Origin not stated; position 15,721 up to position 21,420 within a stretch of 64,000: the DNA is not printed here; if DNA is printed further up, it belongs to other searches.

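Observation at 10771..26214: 5147-aa polyvalent multi-effector protein encoded next to the portal gene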

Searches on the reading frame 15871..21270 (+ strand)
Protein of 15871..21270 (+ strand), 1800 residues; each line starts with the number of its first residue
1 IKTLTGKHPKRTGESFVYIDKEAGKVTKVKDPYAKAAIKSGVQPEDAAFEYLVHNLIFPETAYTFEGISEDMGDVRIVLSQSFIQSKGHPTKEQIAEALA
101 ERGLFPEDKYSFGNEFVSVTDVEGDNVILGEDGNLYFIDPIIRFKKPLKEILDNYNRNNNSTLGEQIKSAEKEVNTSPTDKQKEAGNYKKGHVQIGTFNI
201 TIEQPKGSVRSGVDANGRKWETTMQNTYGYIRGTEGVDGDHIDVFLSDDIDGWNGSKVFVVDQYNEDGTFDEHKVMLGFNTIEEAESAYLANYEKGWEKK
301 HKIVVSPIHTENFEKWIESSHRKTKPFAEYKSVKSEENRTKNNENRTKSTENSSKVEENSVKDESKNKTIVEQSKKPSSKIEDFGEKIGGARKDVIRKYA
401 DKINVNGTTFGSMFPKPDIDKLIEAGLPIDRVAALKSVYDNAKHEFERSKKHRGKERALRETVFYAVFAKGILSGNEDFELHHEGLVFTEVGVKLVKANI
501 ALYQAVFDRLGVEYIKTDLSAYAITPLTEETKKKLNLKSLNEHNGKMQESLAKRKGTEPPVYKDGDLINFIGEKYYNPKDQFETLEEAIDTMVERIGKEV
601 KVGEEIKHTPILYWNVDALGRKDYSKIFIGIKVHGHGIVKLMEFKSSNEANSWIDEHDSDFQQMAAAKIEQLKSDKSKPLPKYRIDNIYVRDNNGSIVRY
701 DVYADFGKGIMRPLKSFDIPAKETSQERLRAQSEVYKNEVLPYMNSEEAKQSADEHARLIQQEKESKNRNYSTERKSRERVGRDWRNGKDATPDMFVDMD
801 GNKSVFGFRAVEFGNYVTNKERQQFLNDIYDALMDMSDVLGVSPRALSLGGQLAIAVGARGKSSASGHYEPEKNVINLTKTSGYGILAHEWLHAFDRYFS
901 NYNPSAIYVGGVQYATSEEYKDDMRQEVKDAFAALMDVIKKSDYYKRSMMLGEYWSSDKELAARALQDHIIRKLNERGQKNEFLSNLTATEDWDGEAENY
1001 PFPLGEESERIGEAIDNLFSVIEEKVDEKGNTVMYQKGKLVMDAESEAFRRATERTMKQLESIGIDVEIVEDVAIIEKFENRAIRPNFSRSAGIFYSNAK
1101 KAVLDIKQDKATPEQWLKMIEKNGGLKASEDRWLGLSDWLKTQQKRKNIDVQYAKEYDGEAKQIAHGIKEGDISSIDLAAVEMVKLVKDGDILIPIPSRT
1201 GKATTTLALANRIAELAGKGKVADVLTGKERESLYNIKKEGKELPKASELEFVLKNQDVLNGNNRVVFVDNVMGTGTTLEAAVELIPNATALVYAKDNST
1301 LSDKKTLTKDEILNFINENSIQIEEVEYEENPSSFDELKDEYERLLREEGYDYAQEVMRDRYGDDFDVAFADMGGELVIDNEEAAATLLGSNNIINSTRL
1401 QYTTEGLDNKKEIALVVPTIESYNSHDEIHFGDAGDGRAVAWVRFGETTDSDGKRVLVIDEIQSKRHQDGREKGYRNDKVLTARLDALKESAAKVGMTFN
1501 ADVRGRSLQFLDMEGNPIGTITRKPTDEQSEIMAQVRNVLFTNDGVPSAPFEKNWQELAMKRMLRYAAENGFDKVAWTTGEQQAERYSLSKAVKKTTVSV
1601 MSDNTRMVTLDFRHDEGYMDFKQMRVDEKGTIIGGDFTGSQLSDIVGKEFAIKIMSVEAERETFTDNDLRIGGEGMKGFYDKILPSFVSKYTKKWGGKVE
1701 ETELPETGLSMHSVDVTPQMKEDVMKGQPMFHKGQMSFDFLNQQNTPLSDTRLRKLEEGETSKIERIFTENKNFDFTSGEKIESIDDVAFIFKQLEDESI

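Call 26: search_solved_structures(query=window:15871-21270:+, max_evalue=1)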
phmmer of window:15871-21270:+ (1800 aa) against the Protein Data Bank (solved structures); distinct sequences matched with E-value up to 1: 2.
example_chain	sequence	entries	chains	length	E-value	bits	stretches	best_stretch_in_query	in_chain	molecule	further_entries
9b41_L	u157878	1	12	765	1.6e-24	88.8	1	193-328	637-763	gp19 Portal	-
3dv9_A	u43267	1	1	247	0.56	10.7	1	990-1130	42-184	beta-phosphoglucomutase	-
